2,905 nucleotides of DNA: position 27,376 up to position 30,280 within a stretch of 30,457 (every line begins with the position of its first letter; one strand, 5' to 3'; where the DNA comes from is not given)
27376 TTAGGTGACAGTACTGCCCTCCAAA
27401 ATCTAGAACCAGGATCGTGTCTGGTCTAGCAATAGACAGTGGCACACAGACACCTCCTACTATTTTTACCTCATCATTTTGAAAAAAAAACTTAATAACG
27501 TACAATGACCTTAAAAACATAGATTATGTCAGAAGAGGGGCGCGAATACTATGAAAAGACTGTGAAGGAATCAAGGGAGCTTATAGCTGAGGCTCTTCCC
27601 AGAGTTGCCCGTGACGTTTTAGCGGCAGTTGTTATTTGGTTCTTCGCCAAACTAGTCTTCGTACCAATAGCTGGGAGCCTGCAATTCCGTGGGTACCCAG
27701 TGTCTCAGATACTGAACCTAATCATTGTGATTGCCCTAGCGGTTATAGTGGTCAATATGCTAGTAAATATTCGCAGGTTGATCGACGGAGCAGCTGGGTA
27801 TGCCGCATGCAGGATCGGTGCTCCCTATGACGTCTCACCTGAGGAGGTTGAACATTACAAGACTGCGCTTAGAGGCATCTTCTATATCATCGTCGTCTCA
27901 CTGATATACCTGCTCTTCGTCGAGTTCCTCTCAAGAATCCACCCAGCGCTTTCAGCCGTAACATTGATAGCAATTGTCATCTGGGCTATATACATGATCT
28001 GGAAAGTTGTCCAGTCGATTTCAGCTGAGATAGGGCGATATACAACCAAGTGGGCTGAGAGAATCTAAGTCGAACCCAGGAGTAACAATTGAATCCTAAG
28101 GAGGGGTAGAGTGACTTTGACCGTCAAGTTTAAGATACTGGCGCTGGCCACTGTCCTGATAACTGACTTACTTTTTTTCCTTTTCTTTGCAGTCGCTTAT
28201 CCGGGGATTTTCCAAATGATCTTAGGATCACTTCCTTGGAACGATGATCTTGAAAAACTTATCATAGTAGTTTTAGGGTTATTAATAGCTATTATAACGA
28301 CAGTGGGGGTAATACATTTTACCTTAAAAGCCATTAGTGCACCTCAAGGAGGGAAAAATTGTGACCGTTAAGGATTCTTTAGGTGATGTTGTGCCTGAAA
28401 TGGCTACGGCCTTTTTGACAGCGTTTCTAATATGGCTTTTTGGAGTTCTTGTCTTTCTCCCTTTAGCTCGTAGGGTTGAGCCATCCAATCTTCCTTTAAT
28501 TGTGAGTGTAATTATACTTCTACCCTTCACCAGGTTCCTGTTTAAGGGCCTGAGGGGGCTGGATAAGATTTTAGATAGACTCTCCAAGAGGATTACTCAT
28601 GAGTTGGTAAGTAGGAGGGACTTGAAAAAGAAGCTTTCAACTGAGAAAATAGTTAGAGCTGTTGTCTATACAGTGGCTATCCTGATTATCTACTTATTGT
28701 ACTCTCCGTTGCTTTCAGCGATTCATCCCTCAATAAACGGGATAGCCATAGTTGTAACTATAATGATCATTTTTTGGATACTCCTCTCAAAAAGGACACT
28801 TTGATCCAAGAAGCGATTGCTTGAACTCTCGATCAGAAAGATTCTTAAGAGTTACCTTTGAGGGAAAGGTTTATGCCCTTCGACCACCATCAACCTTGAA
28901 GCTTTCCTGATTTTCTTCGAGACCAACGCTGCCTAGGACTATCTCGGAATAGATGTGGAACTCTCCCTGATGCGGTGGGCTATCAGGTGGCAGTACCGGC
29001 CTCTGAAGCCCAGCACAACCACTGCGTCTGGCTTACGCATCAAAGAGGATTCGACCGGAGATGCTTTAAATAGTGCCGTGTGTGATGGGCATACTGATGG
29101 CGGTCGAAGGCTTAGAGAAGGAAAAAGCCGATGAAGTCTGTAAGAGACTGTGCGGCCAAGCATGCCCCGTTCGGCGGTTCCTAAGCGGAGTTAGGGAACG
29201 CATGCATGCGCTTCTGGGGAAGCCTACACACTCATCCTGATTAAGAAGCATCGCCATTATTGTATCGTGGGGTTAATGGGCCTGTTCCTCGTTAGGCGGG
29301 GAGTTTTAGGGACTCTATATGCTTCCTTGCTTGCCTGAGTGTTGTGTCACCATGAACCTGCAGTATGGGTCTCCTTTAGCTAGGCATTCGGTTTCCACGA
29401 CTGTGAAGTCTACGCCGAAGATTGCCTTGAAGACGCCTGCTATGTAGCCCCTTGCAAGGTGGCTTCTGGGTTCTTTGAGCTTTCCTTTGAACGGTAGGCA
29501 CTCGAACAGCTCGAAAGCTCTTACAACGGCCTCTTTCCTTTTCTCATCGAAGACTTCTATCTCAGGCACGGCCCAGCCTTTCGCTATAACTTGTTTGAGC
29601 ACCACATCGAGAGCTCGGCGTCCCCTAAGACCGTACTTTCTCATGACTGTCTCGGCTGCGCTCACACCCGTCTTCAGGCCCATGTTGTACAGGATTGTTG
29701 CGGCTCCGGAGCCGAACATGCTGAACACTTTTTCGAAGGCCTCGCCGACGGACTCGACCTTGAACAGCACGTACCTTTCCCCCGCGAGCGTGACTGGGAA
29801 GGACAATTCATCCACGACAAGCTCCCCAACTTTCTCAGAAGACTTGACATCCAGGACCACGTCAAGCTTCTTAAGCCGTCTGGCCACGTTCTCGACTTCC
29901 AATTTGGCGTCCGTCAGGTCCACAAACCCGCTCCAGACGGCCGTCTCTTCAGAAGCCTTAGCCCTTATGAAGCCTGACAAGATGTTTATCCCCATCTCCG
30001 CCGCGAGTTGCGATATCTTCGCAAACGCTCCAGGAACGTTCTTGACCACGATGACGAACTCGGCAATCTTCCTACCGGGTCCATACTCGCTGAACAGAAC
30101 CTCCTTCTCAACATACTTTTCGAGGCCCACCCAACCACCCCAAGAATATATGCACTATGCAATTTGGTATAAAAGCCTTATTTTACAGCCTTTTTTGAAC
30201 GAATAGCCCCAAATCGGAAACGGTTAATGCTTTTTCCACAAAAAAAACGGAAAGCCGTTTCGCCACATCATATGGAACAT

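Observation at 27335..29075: guaA appears to have had its first ~30 codons and promoter swapped by a 1.6 kb low-GC insertion; the original 5' end survives as a decayed remnant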

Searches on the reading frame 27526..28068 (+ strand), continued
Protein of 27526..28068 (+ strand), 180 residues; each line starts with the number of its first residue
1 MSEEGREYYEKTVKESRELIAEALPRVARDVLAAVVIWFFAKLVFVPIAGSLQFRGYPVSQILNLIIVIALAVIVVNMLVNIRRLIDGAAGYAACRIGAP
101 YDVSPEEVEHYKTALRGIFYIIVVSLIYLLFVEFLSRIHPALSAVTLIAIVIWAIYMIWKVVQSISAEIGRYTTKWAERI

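Call 79: find_related_loci(query=A5, collection=viral_contigs, flank=5000)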
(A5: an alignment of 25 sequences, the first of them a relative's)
Query A5 (180 aa) in viral_contigs; peptide patterns used: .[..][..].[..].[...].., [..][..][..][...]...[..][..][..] (x = any residue, [..] = any of these).
46 stretches matched a pattern, but none encodes a relative of the query by tblastn (E <= 1e-3).

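Call 82: search_protein_families(library=ncbifam, proteins=[window:27526-28068:+], max_evalue=0.01)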
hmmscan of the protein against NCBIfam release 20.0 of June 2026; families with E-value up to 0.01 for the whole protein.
window:27526-28068:+ (180 aa): 0 families

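Call 83: search_protein_families(library=padloc, proteins=[window:27526-28068:+], max_evalue=0.01)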
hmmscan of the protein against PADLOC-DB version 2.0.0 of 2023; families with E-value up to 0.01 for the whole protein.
window:27526-28068:+ (180 aa): 0 families

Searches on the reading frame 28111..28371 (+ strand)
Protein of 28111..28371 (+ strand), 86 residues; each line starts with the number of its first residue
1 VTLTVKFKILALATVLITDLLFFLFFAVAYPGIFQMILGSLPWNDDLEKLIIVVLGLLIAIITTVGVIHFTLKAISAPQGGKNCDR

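Call 15: search_protein_families(library=pfam, proteins=[window:28111-28371:+], max_evalue=0.1)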
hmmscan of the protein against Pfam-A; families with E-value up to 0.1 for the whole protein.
window:28111-28371:+ (86 aa): 1 family
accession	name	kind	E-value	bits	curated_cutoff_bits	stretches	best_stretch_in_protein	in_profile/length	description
PF07214.17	DUF1418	-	0.047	14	22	1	14-76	10-72/94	Protein of unknown function (DUF1418)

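Call 16: search_protein_families(library=phrogs, proteins=[window:28111-28371:+], max_evalue=0.1)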
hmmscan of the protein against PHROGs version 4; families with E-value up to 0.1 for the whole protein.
window:28111-28371:+ (86 aa): 1 family
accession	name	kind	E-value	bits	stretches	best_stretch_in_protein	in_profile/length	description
phrog_11348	-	unknown function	0.072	14.2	1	14-79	10-74/95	-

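Call 82: search_protein_families(library=ncbifam, proteins=[window:28111-28371:+], max_evalue=0.01)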
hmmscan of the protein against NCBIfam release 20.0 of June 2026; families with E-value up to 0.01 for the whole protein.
window:28111-28371:+ (86 aa): 0 families

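Call 83: search_protein_families(library=padloc, proteins=[window:28111-28371:+], max_evalue=0.01)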
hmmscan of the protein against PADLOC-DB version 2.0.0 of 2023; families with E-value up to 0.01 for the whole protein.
window:28111-28371:+ (86 aa): 1 family
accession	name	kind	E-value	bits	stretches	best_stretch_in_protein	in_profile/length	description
PDLC04687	PDC-M50A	-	0.0055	14.7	1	45-80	6-41/144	-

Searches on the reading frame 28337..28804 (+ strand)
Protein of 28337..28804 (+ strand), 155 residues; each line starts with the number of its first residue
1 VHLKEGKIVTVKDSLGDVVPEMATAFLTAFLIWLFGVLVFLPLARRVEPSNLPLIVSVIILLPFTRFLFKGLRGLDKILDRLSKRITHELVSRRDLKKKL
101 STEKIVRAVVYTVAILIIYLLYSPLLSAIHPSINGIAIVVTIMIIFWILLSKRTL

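Call 15: search_protein_families(library=pfam, proteins=[window:28337-28804:+], max_evalue=0.1)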
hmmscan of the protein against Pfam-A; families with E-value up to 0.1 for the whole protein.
window:28337-28804:+ (155 aa): 2 families
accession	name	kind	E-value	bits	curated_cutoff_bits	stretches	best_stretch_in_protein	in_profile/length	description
PF03706.18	LPG_synthase_TM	-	0.00039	20.4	33.4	1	8-148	103-252/302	Lysylphosphatidylglycerol synthase TM region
PF08592.16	Anthrone_oxy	-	0.061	14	27.3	1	26-116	19-105/106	Anthrone oxygenase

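Call 16: search_protein_families(library=phrogs, proteins=[window:28337-28804:+], max_evalue=0.1)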
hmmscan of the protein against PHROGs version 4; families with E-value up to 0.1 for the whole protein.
window:28337-28804:+ (155 aa): 0 families

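Call 82: search_protein_families(library=ncbifam, proteins=[window:28337-28804:+], max_evalue=0.01)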
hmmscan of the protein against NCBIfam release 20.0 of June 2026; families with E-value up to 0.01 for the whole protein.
window:28337-28804:+ (155 aa): 0 families

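Call 83: search_protein_families(library=padloc, proteins=[window:28337-28804:+], max_evalue=0.01)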
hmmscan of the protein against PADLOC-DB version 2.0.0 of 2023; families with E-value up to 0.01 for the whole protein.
window:28337-28804:+ (155 aa): 0 families

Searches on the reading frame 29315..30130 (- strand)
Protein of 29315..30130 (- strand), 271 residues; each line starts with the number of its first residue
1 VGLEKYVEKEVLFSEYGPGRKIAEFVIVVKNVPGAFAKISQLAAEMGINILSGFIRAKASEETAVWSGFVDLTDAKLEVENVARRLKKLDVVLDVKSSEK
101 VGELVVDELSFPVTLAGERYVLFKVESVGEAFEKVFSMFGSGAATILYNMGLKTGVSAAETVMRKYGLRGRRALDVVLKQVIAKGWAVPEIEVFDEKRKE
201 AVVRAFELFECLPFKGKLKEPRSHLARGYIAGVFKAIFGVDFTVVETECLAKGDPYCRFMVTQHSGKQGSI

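Call 15: search_protein_families(library=pfam, proteins=[window:29315-30130:-], max_evalue=0.1)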
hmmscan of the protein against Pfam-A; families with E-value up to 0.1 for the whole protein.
window:29315-30130:- (271 aa): 5 families
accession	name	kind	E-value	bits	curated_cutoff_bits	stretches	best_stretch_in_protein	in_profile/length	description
PF02830.23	V4R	-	3.5e-11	43.4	31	1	209-262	6-61/62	V4R domain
PF13291.12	ACT_4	-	0.00029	21.9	27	1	23-96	7-79/80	ACT domain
PF22629.2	ACT_AHAS_ss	-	0.00036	21.1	27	1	27-93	3-66/67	AHAS small subunit-like ACT domain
PF01842.31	ACT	-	0.00056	20.1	27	1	27-89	5-64/66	ACT domain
PF06505.16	XylR_N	-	0.0075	16.4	23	1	114-167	16-70/101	Activator of aromatic catabolism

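Call 17: find_encoding_contigs(protein=window:29315-30130:-, flank=10000, max_places=10)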
Protein window:29315-30130:- (271 aa): 1 contig read that carries it; 1 place shown.
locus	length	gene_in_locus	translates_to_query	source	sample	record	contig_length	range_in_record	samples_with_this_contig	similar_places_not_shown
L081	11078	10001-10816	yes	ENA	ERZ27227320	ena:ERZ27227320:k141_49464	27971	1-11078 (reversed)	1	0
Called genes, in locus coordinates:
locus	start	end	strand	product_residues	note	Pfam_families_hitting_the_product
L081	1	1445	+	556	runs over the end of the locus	PF10145:PhageMin_Tail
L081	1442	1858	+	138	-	-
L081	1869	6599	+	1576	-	PF13385:Laminin_G_3, PF07691:PA14, PF10528:GLEYA (weak)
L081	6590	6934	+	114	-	-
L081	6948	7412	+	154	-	-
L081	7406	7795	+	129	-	-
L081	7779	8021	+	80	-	-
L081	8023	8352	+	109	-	-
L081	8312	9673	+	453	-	PF03237:Terminase_6N, PF17289:Terminase_6C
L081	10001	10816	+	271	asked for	PF02830:V4R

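Call 46: find_related_loci(query=L081:8312-9673:+, collection=viral_contigs, flank=10000)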
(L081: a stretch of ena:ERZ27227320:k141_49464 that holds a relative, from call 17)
Query L081:8312-9673:+ (453 aa) in viral_contigs; peptide patterns used: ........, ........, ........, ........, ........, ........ (x = any residue, [..] = any of these).
11 stretches matched a pattern; 6 encode a relative of the query (tblastn E <= 1e-3); 6 distinct loci.
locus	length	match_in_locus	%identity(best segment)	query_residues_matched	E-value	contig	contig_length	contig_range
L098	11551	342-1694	50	2-450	2e-150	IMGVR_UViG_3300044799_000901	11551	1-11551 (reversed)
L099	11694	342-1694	49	2-450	1e-148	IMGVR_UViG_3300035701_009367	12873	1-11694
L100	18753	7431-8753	50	2-440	1e-148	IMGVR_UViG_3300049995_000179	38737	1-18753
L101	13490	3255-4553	41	10-440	1e-113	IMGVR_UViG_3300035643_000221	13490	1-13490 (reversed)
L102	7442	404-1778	39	26-453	3e-87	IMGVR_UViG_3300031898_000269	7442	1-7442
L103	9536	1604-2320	26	39-275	3e-8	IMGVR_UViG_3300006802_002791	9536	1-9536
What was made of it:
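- Tried and rejected: Only relatives at 50% identity or less were found, so no integrase or att site was recovered (call 46).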

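Call 82: search_protein_families(library=ncbifam, proteins=[window:29315-30130:-], max_evalue=0.01)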
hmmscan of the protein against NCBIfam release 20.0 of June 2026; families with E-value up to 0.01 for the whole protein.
window:29315-30130:- (271 aa): 3 families
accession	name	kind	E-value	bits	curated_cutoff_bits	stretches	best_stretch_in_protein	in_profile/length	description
NF006352.0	PRK08577.1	equivalog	4.1e-12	46.3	140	1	18-97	52-131/136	hypothetical protein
NF053755.1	MsvR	equivalog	1.4e-07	31.4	220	1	196-261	172-236/236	transcriptional factor MsvR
NF003361.0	PRK04435.1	equivalog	0.0068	16.2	131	0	19-96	67-143/148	ACT domain-containing protein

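Call 83: search_protein_families(library=padloc, proteins=[window:29315-30130:-], max_evalue=0.01)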
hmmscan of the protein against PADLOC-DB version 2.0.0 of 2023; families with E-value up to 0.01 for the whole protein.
window:29315-30130:- (271 aa): 0 families
